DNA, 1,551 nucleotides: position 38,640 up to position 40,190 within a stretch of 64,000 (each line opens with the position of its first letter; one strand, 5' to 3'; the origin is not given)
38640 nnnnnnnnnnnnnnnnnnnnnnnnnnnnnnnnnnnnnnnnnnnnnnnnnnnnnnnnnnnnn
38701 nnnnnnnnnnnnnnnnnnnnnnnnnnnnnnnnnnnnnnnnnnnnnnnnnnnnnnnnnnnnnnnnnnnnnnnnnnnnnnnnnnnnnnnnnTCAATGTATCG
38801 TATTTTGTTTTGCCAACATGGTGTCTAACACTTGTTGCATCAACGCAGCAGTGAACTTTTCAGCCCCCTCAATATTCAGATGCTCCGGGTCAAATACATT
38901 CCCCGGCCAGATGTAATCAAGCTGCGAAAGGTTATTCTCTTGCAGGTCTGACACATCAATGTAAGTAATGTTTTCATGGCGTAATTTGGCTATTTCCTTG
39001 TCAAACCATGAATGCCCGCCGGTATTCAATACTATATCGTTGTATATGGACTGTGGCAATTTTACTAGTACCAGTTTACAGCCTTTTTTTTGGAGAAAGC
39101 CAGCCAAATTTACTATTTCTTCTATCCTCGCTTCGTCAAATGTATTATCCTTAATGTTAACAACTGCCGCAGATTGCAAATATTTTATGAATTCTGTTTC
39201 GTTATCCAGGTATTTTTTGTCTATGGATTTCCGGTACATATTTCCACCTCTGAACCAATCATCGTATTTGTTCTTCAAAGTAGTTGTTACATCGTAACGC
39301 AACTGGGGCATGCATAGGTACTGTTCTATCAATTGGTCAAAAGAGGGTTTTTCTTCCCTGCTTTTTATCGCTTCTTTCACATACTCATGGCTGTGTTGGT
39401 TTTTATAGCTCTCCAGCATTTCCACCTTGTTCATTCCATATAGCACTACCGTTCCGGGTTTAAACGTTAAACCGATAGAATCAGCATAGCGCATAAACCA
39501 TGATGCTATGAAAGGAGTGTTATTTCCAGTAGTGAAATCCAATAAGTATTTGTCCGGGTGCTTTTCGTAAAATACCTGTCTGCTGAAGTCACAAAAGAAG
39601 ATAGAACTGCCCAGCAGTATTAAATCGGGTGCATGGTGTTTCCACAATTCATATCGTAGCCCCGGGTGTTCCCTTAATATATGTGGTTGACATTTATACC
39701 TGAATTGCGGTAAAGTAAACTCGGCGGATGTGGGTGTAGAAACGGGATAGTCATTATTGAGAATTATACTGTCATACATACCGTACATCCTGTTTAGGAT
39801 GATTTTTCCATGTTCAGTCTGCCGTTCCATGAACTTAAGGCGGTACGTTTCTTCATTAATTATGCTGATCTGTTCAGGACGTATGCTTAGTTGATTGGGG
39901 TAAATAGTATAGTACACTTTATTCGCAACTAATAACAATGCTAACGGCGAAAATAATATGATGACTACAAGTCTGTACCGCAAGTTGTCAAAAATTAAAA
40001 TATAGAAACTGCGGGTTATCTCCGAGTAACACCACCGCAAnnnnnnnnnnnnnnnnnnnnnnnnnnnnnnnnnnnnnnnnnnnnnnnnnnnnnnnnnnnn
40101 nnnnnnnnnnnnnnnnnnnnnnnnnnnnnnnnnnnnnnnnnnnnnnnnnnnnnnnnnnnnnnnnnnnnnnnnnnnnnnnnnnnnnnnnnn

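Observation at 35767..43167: Five contiguous non-glycosyltransferase tailoring enzymes inside the operon predict a heavily decorated polysaccharide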

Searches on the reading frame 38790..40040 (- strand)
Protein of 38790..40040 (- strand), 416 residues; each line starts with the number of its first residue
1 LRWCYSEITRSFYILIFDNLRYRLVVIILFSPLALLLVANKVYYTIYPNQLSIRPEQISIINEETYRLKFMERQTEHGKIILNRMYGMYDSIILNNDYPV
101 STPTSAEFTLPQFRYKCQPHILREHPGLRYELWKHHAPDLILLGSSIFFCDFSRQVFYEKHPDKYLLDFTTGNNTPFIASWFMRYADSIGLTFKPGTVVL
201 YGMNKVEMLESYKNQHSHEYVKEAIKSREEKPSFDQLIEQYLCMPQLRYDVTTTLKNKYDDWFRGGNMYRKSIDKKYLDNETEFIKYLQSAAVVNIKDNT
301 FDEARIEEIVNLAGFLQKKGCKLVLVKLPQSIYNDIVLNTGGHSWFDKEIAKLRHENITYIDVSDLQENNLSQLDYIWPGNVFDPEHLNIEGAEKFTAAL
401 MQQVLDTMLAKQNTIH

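Call 3: search_protein_families(library=pfam, proteins=[window:38790-40040:-], max_evalue=0.01)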
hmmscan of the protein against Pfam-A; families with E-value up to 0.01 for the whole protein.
window:38790-40040:- (416 aa): 0 families

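Call 4: search_protein_families(library=ncbifam, proteins=[window:38790-40040:-], max_evalue=0.01)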
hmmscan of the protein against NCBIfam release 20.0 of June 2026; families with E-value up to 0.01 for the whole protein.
window:38790-40040:- (416 aa): 0 families

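Call 12: search_solved_structures(query=window:38790-40040:-, max_evalue=10, show_alignments=2)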
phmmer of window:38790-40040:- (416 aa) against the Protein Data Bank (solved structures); distinct sequences matched with E-value up to 10: 3.
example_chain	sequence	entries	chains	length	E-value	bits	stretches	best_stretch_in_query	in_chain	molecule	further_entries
2osx_A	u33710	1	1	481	0.31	13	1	273-380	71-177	Endoglycoceramidase II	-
2osw_A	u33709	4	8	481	0.31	13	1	273-380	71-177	Endoglycoceramidase II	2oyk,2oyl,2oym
2osy_A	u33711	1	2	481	0.31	13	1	273-380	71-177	Endoglycoceramidase II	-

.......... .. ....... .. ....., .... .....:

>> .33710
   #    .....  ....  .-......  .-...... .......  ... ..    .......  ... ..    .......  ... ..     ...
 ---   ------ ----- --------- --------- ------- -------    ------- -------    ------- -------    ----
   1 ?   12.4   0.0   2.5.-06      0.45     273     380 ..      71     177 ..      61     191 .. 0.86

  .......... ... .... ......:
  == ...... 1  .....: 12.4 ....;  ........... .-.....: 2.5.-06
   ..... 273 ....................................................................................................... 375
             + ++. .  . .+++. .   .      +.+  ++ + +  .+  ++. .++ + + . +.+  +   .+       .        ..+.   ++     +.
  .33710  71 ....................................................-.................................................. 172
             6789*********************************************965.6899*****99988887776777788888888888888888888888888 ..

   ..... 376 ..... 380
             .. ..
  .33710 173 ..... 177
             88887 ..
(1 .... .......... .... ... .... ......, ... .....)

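Call 15: find_homologous_proteins(query=window:38790-40040:-)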
Query window:38790-40040:- (416 aa): 43 proteins with E <= 0.001 among 3269 candidates.
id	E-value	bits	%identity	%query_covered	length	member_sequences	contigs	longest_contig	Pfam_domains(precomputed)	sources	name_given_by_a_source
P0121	1.8e-228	776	81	98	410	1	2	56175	-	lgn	-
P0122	8.9e-215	731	89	83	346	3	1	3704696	-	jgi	jgi:hypothetical protein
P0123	7.1e-213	725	84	87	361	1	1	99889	-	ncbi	-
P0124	2.0e-197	674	88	79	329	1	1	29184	-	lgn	-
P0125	3.4e-197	673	73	91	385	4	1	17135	-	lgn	-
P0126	9.2e-197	672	71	95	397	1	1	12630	-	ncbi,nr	ncbi:MAG: hypothetical protein H3C54_02675 [Taibaiella sp.]|nr:hypothetical protein [Taibaiella sp.]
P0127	2.0e-195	667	80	83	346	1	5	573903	-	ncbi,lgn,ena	-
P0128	4.9e-192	656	69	95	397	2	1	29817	-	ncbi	ncbi:MAG TPA: hypothetical protein VIN07_05390 [Flavipsychrobacter sp.]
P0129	2.3e-191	654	69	95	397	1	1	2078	-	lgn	-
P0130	5.2e-190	650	71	93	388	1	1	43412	-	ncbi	-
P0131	3.0e-189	647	69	95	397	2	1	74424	-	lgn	-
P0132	4.3e-189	647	69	93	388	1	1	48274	-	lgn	-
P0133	4.7e-189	646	69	93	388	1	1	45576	-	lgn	-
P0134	1.3e-188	645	67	95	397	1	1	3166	-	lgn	-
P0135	1.8e-181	622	76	83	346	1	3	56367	-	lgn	-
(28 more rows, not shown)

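Call 18: search_solved_structures(query=A2, max_evalue=10, show_alignments=2)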
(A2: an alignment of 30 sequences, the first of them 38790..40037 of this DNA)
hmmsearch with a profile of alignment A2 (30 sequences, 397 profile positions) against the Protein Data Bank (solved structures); distinct sequences matched with E-value up to 10: 0.
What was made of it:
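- On DltD family: A family-profile search against PDB sequences finds nothing (call 18).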

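Call 22: search_protein_families(library=pfam, alignment_id=A2, max_evalue=1)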
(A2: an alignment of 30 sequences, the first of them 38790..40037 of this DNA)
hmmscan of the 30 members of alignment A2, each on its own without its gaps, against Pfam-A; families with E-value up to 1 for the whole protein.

A. member 1, window:38790-40037:- (415 aa): 1 family
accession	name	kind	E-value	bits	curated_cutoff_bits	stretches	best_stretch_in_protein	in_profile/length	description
PF01916.23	DS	-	0.17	11.6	27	1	293-405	20-128/288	Deoxyhypusine synthase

B. families by the number of members that match (of 30 scanned): 20 families
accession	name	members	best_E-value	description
PF21911.1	PG_1098_N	9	0.0051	N-terminal domain in putative methyltransferase PG_1098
PF05606.16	DUF777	2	0.018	Borrelia burgdorferi protein of unknown function (DUF777)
PF01785.22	Closter_coat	2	0.076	Closterovirus coat protein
PF08847.16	Crr6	2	0.12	Chlororespiratory reduction 6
PF24488.1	DUF7584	1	9.4e-05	Domain of unknown function (DUF7584)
PF02614.20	UxaC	1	0.0076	Glucuronate isomerase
PF12818.12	Tegument_dsDNA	1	0.022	dsDNA viral tegument protein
PF05819.16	NolX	1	0.027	NolX protein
PF09318.15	Glyco_trans_A_1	1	0.048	Glycosyl transferase 1 domain A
PF21729.3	IRX15_IRX15L_GXM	1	0.06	IRX15/IRX15L/GXM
PF03291.22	mRNA_G-N7_MeTrfase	1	0.067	mRNA (guanine-N(7))-methyltransferase domain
PF07611.17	DUF1574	1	0.074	Protein of unknown function (DUF1574)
PF03652.20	RuvX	1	0.083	Holliday junction resolvase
PF22881.1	FilE_C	1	0.097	FilE, C-terminal domain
PF25289.1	DUF7877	1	0.12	Domain of unknown function (DUF7877)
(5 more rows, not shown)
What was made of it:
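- Tried and rejected: Searches against Pfam, NCBIfam and PDB sequences (calls 3, 4, 12, 18, 22) gave nothing.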

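Call 32: predict_structure(alignment_id=A2)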
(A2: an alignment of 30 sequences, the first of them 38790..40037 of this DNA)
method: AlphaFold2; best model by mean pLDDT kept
length: 415 residues; sequences in the alignment: 30
mean_pLDDT: 88.8   pTM: 0.85
mean pLDDT of the five models: 88.8, 88.8, 88.4, 87.4, 85.9
residues with pLDDT >= 90: 271; 70-90: 109; 50-70: 27; < 50: 8
segments of 3 or more residues with pLDDT < 50: 1-4, 412-415
pLDDT, mean of each block of 10 residues (from residue 1): 53 64 86 93 91 93 91 97 97 95 76 93 93 98 88 96 94 89 98 96 90 88 76 87 90 80 69 92 94 91 97 98 93 92 91 94 92 94 92 95 87 42
secondary structure, 60 per line:
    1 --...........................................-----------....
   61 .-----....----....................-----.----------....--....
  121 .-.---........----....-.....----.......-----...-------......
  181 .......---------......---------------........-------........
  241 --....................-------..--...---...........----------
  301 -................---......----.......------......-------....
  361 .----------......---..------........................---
elements in order: H3-45 E57-61 E67-70 H75-94 E111-114 E117-121 H127-134 E139-142 H144-148 H153-159 E165-167 H175-187 E197-202 H218-225 H233-240 H243-262 H280-290 H302-317 E321-326 H331-337 H344-349 E357-361 H372-375 H389-412
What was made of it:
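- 38790..39983 (-): Membrane-anchored SGNH-fold partner of the MBOAT (397 aa from TTG 39983; the mechanical ORF extends to 40040). AF2 model pLDDT 88.8 (call 32).
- On SGNH hydrolase/acyltransferase superfamily: Their positions fit the model's strand and helix order (call 32).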

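Call 37: fold_search(model_id=the predicted structure, library=pdb)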
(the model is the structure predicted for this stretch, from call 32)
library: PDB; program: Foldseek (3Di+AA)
matches with E <= 10: 1378; with E <= 0.001: 15
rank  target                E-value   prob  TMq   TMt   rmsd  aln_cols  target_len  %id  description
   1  1bwq                  7.7e-05  1.00  0.29  0.52   7.3       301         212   12  PROBING THE SUBSTRATE SPECIFICITY OF THE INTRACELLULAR BRAIN PLATELET-ACTIVATING FACTOR ACETYLHYDROLASE (released 1999-05-18)
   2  1wab                  1.0e-04  1.00  0.29  0.52   7.3       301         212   12  PLATELET-ACTIVATING FACTOR ACETYLHYDROLASE (released 1997-11-12)
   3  1vyh_A                1.2e-04  1.00  0.31  0.54   6.4       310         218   10  PAF-AH Holoenzyme: Lis1/Alfa2 (released 2005-05-26)
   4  1es9                  1.6e-04  1.00  0.31  0.54   7.3       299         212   11  X-RAY CRYSTAL STRUCTURE OF R22K MUTANT OF THE MAMMALIAN BRAIN PLATELET-ACTIVATING FACTOR ACETYLHYDROLASES (PAF-AH) (released 2000-05-31)
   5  3dt8                  1.9e-04  1.00  0.30  0.53   7.2       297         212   11  Crystal Structure of Bovin Brain Platelet Activating Factor Acetylhydrolase Covalently Inhibited by Sarin (released 2009-05-12)
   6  1fxw_F                2.1e-04  1.00  0.30  0.53   9.2       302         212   10  CRYSTAL STRUCTURE OF THE RECOMBINANT ALPHA1/ALPHA2 CATALYTIC HETERODIMER OF BOVINE BRAIN PLATELET-ACTIVATING FACTOR AC (released 2001-12-12)
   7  1fxw_A                3.0e-04  1.00  0.29  0.52   7.4       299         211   12  CRYSTAL STRUCTURE OF THE RECOMBINANT ALPHA1/ALPHA2 CATALYTIC HETERODIMER OF BOVINE BRAIN PLATELET-ACTIVATING FACTOR AC (released 2001-12-12)
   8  3c1u                  3.6e-04  1.00  0.29  0.48  11.3       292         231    9  D192N mutant of Rhamnogalacturonan acetylesterase (released 2008-08-05)
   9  6pfx_B                4.0e-04  1.00  0.33  0.35  14.1       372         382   12  D-alanyl transferase DltD from Enterococcus faecium (released 2019-07-03)
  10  3dt6                  4.3e-04  1.00  0.30  0.52   7.3       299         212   11  Crystal Structure of Bovin Brain Platelet Activating Factor Acetylhydrolase Covalently Inhibited by Paraoxon (released 2009-05-12)
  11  9hi4_C                6.4e-04  1.00  0.31  0.56   9.2       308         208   12  Structure of FI6-focused design_03 scaffold in complex with FI6-Fab (released 2025-12-03)
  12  1deo_A                6.8e-04  1.00  0.28  0.46  11.9       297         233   10  RHAMNOGALACTURONAN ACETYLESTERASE FROM ASPERGILLUS ACULEATUS AT 1.55 A RESOLUTION WITH SO4 IN THE ACTIVE SITE (released 2000-04-26)
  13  1bwr                  7.2e-04  1.00  0.28  0.50   7.4       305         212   11  PROBING THE SUBSTRATE SPECIFICITY OF THE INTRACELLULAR BRAIN PLATELET-ACTIVATING FACTOR ACETYLHYDROLASE (released 1999-05-18)
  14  6pfx_A                7.7e-04  0.99  0.32  0.35  14.4       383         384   11  D-alanyl transferase DltD from Enterococcus faecium (released 2019-07-03)
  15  9hi4_D                9.7e-04  1.00  0.31  0.57   6.5       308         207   10  Structure of FI6-focused design_03 scaffold in complex with FI6-Fab (released 2025-12-03)
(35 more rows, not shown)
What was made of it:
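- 38790..39983 (-): Foldseek hits PAF-AH, RGAE, DltD, PatB and OatA-C, all SGNH (call 37).
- On SGNH hydrolase/acyltransferase superfamily: They include PAF-AH, RGAE, DltD, PatB and OatA-C, with target-normalised TM about 0.5 (call 37).
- SGNH fold (calls 32, 37).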

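Call 53: search_protein_representatives(alignment_id=A2)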
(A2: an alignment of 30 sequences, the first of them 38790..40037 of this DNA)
Query: 30 sequences, 397 profile positions. Proteins with E-value up to 0.001 (for the whole library): 25; up to 1e-10: 16; up to 1e-30: 14. The best 25 are listed.
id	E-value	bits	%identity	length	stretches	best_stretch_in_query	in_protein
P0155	3.4e-194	661.8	-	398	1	1-396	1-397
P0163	1.3e-166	571.0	-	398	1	1-393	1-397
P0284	3.0e-67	243.8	-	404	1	8-389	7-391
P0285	1.7e-66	241.4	-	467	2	11-209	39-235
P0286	2.5e-66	240.8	-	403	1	8-383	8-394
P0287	5.1e-63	229.9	-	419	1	8-386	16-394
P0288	1.1e-60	222.3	-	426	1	5-387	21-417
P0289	1.3e-59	218.7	-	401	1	8-384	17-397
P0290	3.8e-56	207.3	-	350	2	91-194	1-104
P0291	1.0e-51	192.7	-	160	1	237-396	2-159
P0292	1.4e-51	192.2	-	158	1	6-161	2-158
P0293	7.1e-51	189.9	-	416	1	38-385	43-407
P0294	4.1e-47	177.5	-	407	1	31-386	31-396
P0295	4.4e-39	151.1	-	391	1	31-391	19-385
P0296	1.4e-14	70.4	-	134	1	254-384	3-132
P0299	6.4e-06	41.9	-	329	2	275-380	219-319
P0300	2.5e-05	39.9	-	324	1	266-389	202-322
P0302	5.8e-05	38.7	-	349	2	285-386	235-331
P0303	1.2e-04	37.8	-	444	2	271-387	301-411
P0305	8.0e-04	35.0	-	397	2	282-385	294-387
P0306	1.0e-03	34.7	-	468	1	245-385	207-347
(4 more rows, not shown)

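Call 54: search_protein_families(library=pfam, proteins=[P0284, P0288, P0293, P0295, P0299, P0300, P0302, P0303, P0305, P0306], max_evalue=0.1)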
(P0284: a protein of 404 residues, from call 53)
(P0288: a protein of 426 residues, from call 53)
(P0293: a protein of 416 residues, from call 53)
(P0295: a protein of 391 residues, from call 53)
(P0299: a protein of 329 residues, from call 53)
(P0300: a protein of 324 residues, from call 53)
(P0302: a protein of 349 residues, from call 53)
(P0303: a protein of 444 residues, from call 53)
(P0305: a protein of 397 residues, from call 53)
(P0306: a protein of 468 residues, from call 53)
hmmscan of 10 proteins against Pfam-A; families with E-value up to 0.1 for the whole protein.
P0284 (404 aa): 0 families

P0288 (426 aa): 1 family
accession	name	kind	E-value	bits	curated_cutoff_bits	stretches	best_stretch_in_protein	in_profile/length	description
PF21911.1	PG_1098_N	-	0.074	13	23.6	0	127-149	14-36/45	N-terminal domain in putative methyltransferase PG_1098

P0293 (416 aa): 1 family
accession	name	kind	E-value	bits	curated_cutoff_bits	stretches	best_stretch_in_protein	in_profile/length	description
PF13472.12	Lipase_GDSL_2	-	0.0045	18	32.9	1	312-397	88-177/178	GDSL-like Lipase/Acylhydrolase family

P0295 (391 aa): 0 families

P0299 (329 aa): 1 family
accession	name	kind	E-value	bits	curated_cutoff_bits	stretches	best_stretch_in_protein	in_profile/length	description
PF13472.12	Lipase_GDSL_2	-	0.01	16.8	32.9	1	228-314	82-177/178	GDSL-like Lipase/Acylhydrolase family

P0300 (324 aa): 0 families

P0302 (349 aa): 2 families
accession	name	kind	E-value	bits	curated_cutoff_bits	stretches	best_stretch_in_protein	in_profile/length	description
PF16822.11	ALGX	-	0.00069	19.8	26.5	0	69-134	196-264/268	SGNH hydrolase-like domain, acetyltransferase AlgX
PF19040.6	SGNH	-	0.015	15.4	27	1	233-327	141-247/248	SGNH domain (fused to AT3 domains)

P0303 (444 aa): 2 families
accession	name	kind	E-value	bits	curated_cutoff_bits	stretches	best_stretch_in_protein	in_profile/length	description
PF07611.17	DUF1574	-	0.00032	20.6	29.1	0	311-408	243-341/342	Protein of unknown function (DUF1574)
PF13472.12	Lipase_GDSL_2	-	0.00077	20.4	32.9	1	316-397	87-175/178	GDSL-like Lipase/Acylhydrolase family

P0305 (397 aa): 2 families
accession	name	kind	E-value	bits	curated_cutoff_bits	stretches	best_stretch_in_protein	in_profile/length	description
PF07611.17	DUF1574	-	2.3e-05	24.4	29.1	1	289-374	243-329/342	Protein of unknown function (DUF1574)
PF13472.12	Lipase_GDSL_2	-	0.005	17.8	32.9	1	298-375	88-175/178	GDSL-like Lipase/Acylhydrolase family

P0306 (468 aa): 0 families
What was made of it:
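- On SGNH hydrolase/acyltransferase superfamily: Distant relatives give only sub-threshold hits to Lipase_GDSL_2, DUF1574, ALGX and SGNH (call 54).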

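Call 68: find_related_loci(query=A4, collection=metagenome_contigs, flank=7000)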
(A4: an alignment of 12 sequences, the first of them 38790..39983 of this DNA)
Query A4 (397 aa) in metagenome_contigs; peptide patterns used: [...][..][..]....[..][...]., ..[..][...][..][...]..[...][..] (x = any residue, [..] = any of these).
212 stretches matched a pattern; 3 encode a relative of the query (tblastn E <= 1e-3); 3 distinct loci.
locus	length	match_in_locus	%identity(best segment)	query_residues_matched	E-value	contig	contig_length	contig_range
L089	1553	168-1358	61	1-397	0e+0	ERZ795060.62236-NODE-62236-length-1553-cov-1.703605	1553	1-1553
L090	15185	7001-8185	57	1-394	9e-161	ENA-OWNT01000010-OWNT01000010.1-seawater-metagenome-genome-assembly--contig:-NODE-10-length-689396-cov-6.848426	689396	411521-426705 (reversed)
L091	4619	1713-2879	30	6-391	5e-53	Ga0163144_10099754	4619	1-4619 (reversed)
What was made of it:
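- Tried and rejected: Metagenome scan for divergent ORF3 relatives (call 68) returned only three loci, one of them informative (L091).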
